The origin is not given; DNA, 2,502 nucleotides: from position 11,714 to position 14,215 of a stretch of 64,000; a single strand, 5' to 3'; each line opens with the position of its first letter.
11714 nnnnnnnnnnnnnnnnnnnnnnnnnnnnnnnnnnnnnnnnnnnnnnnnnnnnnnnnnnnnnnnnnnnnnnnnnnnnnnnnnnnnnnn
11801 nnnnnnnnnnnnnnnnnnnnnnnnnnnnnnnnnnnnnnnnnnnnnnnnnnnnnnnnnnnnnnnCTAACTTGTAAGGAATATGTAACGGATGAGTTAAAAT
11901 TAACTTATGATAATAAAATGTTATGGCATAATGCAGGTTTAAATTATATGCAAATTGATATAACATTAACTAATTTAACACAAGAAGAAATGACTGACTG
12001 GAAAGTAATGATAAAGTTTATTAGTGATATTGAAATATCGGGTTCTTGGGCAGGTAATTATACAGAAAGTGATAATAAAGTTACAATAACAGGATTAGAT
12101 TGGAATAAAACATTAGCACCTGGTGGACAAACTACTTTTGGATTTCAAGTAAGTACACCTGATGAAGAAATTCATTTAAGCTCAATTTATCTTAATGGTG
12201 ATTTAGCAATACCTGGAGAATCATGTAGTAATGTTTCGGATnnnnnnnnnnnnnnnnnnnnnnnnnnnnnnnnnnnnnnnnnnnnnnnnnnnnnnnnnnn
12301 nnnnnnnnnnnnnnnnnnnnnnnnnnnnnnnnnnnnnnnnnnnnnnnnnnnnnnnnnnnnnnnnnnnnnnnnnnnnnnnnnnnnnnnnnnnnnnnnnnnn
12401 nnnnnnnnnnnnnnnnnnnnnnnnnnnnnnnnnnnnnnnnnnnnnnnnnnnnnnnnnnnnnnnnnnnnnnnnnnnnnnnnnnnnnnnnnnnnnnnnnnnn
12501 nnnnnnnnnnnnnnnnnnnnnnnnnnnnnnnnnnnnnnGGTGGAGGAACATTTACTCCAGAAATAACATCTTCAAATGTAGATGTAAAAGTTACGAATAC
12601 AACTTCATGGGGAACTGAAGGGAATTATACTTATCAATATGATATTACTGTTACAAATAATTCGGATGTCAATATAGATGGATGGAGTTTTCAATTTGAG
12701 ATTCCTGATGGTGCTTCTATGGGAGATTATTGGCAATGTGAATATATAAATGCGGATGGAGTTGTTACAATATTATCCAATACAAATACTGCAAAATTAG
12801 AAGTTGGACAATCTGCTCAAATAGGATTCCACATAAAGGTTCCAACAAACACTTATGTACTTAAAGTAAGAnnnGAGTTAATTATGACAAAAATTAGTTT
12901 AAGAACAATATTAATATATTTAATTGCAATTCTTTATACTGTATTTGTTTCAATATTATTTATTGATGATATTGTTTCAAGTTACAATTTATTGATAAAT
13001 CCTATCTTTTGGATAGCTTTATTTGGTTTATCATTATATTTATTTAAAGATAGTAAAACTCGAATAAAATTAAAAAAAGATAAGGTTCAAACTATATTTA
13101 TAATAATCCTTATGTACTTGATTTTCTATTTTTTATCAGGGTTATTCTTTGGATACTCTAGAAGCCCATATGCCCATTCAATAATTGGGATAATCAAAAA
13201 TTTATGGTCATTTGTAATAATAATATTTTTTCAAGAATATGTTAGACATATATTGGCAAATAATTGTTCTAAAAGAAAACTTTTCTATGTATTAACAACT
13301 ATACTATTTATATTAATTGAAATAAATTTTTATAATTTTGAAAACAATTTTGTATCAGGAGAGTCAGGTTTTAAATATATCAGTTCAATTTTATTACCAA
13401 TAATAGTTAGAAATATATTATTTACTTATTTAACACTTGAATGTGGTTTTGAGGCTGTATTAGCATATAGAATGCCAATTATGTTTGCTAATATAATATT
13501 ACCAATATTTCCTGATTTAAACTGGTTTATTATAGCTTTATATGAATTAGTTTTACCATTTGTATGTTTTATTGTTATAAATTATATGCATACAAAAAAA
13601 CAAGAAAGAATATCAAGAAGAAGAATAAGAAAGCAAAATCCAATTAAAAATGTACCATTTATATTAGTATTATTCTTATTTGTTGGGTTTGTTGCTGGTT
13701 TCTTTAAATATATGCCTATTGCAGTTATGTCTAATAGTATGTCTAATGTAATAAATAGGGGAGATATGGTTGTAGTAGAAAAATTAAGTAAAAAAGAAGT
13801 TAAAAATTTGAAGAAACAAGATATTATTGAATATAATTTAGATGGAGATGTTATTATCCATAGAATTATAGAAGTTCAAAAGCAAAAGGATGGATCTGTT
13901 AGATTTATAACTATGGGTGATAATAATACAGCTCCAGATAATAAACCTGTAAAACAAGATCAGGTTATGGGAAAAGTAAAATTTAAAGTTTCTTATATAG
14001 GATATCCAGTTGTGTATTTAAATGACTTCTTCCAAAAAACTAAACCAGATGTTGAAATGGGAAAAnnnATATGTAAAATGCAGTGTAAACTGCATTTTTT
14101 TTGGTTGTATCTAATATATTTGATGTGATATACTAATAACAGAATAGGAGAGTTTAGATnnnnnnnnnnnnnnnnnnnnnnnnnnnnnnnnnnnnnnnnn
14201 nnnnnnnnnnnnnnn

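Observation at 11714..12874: CBM2-like tandem beta-sandwich protein with a perfect (GGDNT)x20 linker encoded by a 15-bp DNA array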

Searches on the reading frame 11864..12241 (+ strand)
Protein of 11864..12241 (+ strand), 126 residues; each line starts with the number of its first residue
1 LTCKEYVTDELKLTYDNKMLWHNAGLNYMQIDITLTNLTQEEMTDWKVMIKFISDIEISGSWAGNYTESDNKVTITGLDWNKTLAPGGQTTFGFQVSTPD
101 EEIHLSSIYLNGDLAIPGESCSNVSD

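Call 50: search_solved_structures(query=window:11864-12241:+, max_evalue=1, show_alignments=4)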
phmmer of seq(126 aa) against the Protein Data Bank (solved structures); distinct sequences matched with E-value up to 1: 9.
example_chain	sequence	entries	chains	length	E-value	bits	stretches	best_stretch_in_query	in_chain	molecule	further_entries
1exg_A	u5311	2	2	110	3.7e-07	33.6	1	29-112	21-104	EXO-1,4-BETA-D-GLYCANASE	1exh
6qfs_A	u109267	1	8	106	5.5e-07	33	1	29-112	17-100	Exoglucanase/xylanase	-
6f7e_A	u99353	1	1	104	5.4e-06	29.8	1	30-107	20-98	Putative secreted cellulose binding protein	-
2rtt_A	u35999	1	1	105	1.5e-05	28.4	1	34-101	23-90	ChiC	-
2cwr_A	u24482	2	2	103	5.1e-05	26.7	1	31-113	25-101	chitinase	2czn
5dhe_A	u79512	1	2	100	9.3e-05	25.8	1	42-114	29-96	Chitinase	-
5dhd_A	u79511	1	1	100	0.00011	25.6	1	32-114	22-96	Chitinase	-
3ndy_E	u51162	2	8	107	0.035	17.5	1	29-97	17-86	Endoglucanase D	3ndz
9q7p_A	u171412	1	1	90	0.5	13.8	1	37-91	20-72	Immunoglobulin G-binding protein G, Metallothionein-1A fusion,Metallothionein-1A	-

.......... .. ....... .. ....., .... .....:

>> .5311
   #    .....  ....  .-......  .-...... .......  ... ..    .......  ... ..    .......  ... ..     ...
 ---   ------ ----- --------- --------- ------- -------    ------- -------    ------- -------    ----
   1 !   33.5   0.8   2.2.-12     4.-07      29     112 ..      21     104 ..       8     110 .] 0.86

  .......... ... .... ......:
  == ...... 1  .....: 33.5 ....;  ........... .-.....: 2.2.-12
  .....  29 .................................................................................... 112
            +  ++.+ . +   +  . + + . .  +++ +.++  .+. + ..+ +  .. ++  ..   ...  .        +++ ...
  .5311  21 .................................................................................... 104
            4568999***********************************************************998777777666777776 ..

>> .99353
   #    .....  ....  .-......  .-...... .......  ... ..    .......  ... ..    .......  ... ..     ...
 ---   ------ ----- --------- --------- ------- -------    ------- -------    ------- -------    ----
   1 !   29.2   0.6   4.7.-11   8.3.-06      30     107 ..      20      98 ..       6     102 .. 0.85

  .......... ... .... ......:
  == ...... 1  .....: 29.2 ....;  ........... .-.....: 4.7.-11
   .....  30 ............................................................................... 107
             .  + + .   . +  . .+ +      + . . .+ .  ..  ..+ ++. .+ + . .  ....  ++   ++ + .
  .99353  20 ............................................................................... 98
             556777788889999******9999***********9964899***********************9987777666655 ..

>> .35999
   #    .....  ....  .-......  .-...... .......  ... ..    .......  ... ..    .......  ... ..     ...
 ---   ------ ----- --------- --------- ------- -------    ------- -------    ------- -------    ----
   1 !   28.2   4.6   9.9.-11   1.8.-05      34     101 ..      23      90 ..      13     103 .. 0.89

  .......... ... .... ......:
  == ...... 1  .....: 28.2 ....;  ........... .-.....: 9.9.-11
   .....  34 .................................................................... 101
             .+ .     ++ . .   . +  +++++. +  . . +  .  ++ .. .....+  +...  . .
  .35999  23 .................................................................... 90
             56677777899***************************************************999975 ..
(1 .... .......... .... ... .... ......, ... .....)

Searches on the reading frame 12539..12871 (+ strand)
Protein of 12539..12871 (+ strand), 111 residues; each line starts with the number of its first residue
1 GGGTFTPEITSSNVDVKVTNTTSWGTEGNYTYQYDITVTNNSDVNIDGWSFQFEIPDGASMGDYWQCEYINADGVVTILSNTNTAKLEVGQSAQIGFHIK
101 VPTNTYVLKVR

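Call 51: search_solved_structures(query=window:12539-12871:+, max_evalue=1, show_alignments=4)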
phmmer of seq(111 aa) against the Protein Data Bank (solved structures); distinct sequences matched with E-value up to 1: 24.
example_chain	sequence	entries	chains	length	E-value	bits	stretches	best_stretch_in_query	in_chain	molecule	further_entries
1exg_A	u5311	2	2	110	2e-06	31.4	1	24-98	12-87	EXO-1,4-BETA-D-GLYCANASE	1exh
6qfs_A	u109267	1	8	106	3.3e-05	27.5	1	24-98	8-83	Exoglucanase/xylanase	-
3ndy_E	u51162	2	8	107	0.0023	21.6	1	14-99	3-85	Endoglucanase D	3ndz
2cwr_A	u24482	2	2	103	0.01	19.4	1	4-103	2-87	chitinase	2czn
6sbe_A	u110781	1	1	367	0.017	18.8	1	45-72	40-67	MstE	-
6f7e_A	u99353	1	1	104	0.02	18.5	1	31-97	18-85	Putative secreted cellulose binding protein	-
6sbg_A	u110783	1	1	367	0.054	17.1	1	45-73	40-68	MstE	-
6sbb_A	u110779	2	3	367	0.054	17.1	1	45-73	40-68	MstE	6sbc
6sbf_A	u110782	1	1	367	0.062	16.9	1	45-72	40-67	MstE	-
6sbd_A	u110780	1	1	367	0.064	16.9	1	45-72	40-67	MstE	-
1r4a_A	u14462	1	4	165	0.16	15.7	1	51-93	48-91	ADP-ribosylation factor-like protein 1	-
7o9s_H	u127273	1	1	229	0.16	15.6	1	3-50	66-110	Fab nnHTN-Gn2 Heavy chain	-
4dcn_A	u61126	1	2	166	0.22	15.2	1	54-93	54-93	ADP-ribosylation factor-like protein 1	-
5j5c_A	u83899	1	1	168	0.22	15.2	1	54-93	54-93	ADP-ribosylation factor-like protein 1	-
1upt_A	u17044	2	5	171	0.23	15.1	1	54-93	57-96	ADP-RIBOSYLATION FACTOR-LIKE PROTEIN 1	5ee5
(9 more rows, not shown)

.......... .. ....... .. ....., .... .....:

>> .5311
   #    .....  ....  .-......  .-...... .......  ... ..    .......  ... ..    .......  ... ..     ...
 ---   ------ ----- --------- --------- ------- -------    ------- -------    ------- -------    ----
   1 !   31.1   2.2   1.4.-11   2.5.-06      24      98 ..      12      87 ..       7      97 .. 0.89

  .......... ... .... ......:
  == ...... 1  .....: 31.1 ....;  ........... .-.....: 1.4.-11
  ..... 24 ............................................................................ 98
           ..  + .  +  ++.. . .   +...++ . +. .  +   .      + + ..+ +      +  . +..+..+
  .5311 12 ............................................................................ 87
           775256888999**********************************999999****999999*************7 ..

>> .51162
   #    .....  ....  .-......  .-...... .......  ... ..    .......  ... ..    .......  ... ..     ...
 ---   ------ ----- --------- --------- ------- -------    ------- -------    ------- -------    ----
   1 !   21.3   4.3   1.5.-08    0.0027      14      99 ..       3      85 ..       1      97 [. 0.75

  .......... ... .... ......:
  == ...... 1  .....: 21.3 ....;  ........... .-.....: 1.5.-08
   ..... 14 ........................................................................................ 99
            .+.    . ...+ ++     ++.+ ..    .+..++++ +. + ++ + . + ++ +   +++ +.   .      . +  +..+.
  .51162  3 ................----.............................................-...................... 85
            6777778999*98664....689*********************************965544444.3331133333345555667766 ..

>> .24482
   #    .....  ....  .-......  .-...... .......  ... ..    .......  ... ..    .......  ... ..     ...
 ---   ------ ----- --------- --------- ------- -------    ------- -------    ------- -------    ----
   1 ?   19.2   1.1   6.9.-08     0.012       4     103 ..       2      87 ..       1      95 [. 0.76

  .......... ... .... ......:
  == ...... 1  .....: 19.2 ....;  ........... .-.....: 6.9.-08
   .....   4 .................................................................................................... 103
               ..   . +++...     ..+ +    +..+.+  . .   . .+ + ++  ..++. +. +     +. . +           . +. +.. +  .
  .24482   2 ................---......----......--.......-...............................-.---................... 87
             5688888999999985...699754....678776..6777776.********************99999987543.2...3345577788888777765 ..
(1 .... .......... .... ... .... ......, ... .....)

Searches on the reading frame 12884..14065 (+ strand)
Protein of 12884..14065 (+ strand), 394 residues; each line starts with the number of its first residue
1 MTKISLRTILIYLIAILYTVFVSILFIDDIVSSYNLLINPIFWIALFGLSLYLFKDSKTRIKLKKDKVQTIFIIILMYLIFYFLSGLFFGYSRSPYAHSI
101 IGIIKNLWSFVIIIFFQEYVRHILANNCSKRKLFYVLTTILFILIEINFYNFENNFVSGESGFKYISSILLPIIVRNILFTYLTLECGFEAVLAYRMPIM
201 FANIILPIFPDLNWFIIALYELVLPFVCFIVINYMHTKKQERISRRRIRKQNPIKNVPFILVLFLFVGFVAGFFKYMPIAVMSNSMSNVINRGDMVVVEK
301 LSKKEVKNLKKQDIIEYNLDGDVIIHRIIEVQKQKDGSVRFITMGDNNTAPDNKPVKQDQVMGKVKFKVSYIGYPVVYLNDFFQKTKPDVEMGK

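Call 4: search_protein_families(library=pfam, proteins=[window:12884-14065:+], max_evalue=1)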
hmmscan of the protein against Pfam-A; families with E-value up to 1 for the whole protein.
window:12884-14065:+ (394 aa): 4 families
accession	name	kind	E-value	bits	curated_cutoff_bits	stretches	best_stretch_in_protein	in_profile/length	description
PF10502.14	Peptidase_S26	-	2.5e-05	24.8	22.9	1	257-327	5-76/168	Signal peptidase, peptidase S26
PF00717.28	Peptidase_S24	-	3.5e-05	23.9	23.3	1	279-365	38-115/116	Peptidase S24-like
PF01925.25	TauE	-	0.001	19.3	32.6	1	220-274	92-143/237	Sulfite exporter TauE/SafE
PF14038.11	YqzE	-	0.12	12.9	27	1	230-252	12-34/54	YqzE-like protein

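Call 5: search_protein_families(library=ncbifam, proteins=[window:12884-14065:+], max_evalue=1)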
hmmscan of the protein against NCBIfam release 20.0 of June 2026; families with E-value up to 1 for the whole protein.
window:12884-14065:+ (394 aa): 5 families
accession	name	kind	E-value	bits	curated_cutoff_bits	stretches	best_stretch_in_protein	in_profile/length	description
TIGR02228.1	sigpep_I_arch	equivalog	5.5e-24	84.8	51.85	1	259-380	13-134/158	signal peptidase I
NF046067.1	SigPepSipWBacil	equivalog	1.5e-18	67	190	1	274-377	36-138/189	signal peptidase I SipW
TIGR02227.1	sigpep_I_bact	equivalog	3.3e-07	30.3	47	1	260-332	4-78/162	signal peptidase I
TIGR04002.1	TIGR04002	hypoth_equivalog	0.0061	16.7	120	1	29-117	55-141/151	TIGR04002 family protein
TIGR03023.1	WcaJ_sugtrans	equivalog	0.28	10.4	410.75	0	215-366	32-183/453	undecaprenyl-phosphate glucose phosphotransferase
